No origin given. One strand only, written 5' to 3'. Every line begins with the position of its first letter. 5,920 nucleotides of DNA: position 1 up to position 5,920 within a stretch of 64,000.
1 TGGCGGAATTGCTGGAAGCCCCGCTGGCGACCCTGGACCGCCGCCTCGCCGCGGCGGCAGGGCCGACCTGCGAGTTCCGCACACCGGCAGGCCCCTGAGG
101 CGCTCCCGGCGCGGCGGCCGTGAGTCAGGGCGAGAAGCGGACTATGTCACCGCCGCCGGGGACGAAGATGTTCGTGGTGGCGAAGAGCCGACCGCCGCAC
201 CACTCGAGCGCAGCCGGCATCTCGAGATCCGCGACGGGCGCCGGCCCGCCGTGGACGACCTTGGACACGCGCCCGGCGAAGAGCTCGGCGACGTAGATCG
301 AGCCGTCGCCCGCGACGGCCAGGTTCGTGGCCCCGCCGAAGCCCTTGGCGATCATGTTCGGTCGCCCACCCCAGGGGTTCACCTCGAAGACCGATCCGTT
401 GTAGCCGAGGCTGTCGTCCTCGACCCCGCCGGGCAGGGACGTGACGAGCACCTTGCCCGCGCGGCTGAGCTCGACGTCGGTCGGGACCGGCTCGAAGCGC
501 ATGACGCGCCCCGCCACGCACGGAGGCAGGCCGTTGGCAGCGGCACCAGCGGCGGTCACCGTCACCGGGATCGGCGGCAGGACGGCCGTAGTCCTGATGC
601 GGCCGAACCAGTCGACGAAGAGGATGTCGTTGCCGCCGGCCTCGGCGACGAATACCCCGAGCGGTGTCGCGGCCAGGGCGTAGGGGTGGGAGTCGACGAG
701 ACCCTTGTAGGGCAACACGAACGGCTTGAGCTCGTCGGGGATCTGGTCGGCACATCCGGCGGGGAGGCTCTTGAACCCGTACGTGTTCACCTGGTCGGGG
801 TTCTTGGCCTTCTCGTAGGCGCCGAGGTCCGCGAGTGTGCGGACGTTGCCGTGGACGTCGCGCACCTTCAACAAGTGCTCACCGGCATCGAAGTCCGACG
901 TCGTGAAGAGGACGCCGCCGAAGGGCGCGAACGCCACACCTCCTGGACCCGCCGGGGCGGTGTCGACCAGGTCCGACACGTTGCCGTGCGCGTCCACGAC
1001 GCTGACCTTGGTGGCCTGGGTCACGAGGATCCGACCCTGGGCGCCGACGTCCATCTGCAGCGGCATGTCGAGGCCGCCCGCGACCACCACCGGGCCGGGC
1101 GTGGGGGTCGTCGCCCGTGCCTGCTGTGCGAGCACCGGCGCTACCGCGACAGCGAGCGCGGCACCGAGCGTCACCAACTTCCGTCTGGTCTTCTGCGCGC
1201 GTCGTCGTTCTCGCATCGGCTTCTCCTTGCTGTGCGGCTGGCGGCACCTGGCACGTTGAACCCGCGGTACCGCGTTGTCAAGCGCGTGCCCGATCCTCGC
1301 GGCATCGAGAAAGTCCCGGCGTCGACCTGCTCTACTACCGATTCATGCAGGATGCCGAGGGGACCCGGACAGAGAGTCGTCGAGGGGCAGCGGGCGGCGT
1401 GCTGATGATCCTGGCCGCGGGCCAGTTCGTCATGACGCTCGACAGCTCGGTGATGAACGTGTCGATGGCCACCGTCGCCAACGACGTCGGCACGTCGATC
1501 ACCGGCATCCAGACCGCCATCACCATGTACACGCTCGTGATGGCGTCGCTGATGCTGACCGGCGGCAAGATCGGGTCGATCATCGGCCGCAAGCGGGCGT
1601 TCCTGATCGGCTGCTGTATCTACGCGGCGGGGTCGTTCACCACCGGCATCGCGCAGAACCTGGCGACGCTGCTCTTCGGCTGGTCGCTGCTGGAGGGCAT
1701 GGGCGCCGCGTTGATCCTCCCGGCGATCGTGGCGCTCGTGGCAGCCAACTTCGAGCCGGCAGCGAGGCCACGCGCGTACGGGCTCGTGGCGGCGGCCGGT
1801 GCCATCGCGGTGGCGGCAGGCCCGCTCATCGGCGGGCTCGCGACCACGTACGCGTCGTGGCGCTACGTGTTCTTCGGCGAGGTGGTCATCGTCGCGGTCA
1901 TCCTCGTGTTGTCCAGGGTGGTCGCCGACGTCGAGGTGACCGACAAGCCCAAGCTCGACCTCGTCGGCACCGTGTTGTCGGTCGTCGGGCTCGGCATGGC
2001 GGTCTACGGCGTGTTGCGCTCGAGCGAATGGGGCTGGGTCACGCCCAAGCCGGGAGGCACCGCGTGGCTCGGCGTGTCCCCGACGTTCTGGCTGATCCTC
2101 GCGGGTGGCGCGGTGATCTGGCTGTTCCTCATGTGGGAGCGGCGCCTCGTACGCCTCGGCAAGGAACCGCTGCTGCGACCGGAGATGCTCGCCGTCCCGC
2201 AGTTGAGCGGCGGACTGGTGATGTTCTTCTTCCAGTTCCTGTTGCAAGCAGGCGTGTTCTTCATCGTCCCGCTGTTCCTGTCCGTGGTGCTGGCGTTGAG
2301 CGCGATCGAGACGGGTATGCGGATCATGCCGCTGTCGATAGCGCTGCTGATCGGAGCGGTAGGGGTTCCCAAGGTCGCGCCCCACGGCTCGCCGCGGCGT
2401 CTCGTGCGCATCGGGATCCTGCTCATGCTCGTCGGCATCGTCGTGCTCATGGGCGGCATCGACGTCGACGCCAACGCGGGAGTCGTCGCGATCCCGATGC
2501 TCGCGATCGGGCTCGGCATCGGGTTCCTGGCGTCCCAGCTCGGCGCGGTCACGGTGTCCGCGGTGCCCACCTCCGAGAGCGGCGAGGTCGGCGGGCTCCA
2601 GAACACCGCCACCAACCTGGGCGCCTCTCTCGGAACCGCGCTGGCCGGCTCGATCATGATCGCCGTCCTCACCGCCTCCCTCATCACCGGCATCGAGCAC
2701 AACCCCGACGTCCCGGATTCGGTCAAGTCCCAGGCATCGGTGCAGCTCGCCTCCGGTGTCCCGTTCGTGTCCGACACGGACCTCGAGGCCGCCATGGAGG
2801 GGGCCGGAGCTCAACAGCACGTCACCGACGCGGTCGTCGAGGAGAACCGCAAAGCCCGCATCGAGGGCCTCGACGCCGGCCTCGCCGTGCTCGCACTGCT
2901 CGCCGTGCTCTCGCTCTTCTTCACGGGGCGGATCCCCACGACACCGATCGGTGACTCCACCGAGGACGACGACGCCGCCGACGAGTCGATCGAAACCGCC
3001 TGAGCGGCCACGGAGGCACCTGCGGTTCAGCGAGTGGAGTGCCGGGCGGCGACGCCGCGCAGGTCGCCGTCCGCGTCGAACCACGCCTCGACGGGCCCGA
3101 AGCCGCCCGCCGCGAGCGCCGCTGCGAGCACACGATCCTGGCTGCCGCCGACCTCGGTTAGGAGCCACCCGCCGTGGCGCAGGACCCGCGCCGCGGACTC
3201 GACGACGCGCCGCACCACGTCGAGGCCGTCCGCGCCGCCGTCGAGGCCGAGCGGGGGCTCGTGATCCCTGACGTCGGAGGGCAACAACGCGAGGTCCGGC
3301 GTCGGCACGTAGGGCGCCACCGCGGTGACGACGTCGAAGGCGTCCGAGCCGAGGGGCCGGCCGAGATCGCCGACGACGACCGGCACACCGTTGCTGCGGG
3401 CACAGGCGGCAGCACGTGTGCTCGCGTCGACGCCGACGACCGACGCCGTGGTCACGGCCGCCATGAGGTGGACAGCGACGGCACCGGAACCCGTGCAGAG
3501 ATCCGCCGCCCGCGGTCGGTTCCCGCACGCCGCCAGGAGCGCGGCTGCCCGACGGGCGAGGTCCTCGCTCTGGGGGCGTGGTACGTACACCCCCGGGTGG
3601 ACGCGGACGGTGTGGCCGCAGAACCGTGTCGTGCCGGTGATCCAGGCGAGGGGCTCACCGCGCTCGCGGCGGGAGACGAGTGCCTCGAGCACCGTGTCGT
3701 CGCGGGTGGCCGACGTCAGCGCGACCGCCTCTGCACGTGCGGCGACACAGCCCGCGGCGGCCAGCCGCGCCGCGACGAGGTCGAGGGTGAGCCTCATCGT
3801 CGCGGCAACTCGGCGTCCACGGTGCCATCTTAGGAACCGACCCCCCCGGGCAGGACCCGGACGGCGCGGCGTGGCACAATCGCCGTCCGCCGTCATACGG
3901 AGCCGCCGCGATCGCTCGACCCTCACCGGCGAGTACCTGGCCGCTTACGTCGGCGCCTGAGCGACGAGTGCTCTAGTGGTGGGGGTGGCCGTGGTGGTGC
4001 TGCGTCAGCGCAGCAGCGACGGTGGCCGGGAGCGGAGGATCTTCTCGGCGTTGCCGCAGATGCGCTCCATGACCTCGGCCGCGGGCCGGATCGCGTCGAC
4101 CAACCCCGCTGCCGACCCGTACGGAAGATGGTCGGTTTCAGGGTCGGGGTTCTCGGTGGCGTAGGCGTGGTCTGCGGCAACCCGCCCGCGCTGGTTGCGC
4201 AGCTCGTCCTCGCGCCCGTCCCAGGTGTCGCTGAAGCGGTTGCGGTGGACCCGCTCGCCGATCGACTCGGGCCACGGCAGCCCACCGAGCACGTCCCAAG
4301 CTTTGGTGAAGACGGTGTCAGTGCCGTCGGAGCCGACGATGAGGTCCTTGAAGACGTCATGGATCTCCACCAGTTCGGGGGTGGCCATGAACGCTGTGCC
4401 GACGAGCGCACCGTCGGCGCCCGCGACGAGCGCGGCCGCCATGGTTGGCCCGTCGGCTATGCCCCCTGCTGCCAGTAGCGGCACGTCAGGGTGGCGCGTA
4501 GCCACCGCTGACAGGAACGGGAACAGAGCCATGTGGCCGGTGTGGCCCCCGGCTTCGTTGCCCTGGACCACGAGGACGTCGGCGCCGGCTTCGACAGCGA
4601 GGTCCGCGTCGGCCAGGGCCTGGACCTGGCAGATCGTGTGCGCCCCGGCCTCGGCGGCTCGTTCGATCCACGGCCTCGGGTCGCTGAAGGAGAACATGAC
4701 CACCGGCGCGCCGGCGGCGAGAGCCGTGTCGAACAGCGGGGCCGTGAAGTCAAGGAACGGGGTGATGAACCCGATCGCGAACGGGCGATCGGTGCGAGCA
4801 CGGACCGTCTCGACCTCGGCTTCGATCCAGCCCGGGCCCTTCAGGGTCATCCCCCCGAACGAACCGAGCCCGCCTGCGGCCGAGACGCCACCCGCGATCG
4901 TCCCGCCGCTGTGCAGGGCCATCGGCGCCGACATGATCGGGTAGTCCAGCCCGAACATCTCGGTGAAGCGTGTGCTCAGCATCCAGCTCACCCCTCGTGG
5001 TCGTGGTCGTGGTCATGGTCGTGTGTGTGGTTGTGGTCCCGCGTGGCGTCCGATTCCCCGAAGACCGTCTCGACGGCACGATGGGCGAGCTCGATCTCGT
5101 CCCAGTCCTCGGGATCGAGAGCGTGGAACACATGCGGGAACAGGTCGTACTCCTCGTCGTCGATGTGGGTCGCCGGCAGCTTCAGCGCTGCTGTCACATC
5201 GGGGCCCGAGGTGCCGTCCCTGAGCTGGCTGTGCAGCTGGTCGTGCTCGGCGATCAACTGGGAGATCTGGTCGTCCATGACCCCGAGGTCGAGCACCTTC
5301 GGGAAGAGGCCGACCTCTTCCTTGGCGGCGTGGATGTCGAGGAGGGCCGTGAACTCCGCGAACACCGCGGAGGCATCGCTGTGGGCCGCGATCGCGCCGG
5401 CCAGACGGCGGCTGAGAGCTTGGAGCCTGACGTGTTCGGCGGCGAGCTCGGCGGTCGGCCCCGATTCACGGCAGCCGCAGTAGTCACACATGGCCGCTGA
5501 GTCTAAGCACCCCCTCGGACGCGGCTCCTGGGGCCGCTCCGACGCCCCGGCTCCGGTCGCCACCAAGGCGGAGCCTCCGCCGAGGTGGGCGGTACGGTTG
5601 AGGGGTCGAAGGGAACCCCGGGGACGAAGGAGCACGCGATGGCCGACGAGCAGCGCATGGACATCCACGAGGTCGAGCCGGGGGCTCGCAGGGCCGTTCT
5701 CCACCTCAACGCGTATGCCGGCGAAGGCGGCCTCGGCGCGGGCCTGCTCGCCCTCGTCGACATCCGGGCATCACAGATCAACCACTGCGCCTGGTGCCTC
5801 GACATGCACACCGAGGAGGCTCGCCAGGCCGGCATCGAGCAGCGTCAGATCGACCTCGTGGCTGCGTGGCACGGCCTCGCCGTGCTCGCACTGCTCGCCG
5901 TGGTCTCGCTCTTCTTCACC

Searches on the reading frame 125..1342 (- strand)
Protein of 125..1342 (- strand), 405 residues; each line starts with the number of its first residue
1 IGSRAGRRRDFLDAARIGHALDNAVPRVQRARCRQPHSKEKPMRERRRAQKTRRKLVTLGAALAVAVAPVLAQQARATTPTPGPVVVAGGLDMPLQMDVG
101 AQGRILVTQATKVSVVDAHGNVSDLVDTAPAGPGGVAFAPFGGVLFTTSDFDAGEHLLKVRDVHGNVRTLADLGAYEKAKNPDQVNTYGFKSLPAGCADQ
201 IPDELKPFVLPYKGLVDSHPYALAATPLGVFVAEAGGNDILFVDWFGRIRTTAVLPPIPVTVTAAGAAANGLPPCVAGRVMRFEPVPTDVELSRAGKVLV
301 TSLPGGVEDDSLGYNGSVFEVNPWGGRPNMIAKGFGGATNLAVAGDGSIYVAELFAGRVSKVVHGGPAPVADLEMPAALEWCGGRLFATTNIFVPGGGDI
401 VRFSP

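Call 34: search_protein_families(library=pfam, proteins=[window:125-1342:-], max_evalue=0.001)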
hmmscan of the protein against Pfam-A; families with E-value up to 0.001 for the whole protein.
window:125-1342:- (405 aa): 0 families

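Call 88: search_protein_families(library=pfam, proteins=[window:125-1342:-], max_evalue=0.01)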
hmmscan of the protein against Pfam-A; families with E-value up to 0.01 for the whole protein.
window:125-1342:- (405 aa): 0 families

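Call 100: search_protein_families(library=ncbifam, proteins=[window:125-1342:-], max_evalue=0.001)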
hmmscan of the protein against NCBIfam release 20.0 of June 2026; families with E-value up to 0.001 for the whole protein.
window:125-1342:- (405 aa): 1 family
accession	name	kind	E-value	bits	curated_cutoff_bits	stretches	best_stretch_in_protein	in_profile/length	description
NF033206.1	ScyE_fam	subfamily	3.3e-63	214.2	80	1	86-403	2-332/333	ScyD/ScyE family protein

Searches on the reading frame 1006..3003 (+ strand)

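Call 7: search_protein_families(library=pfam, proteins=[window:1006-3003:+], max_evalue=0.01)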
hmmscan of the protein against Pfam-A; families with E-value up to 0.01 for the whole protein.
window:1006-3003:+ (665 aa): 1 family
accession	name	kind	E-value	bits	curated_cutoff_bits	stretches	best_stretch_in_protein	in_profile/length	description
PF07690.21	MFS_1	-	4.1e-39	134.9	33.4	1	136-544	1-347/347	Major Facilitator Superfamily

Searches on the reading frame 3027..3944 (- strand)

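Call 34: search_protein_families(library=pfam, proteins=[window:3027-3944:-], max_evalue=0.001)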
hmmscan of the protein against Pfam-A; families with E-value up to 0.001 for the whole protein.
window:3027-3944:- (305 aa): 3 families
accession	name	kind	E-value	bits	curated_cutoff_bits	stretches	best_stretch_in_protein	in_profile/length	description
PF08241.18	Methyltransf_11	-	6.9e-08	33.5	21.2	1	148-209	2-67/95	Methyltransferase domain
PF13649.12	Methyltransf_25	-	1.7e-07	32.2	27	1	148-219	3-83/97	Methyltransferase domain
PF05175.20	MTS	-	2.1e-05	24.7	23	0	135-185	22-74/170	Methyltransferase small domain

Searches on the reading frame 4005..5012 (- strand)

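Call 7: search_protein_families(library=pfam, proteins=[window:4005-5012:-], max_evalue=0.01)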
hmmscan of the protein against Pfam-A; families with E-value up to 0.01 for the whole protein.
window:4005-5012:- (335 aa): 4 families
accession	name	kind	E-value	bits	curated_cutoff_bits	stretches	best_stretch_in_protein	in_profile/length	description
PF03060.21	NMO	-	8.1e-36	124.5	28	1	14-318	2-328/331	Nitronate monooxygenase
PF00478.31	IMPDH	-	2.9e-07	30.3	25.6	1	11-205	22-173/345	IMP dehydrogenase / GMP reductase domain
PF01070.24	FMN_dh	-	2.3e-06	27.3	24.9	1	130-209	226-306/350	FMN-dependent dehydrogenase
PF00977.27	His_biosynth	-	0.0018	18.2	23.6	1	158-240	56-141/228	Histidine biosynthesis protein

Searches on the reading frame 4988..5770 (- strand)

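Call 7: search_protein_families(library=pfam, proteins=[window:4988-5770:-], max_evalue=0.01)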
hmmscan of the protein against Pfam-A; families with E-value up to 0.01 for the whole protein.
window:4988-5770:- (260 aa): 1 family
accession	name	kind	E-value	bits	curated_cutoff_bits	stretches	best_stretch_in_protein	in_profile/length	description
PF01814.28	Hemerythrin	-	1.4e-10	42.2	25.3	1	106-213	3-126/127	Hemerythrin HHE cation binding domain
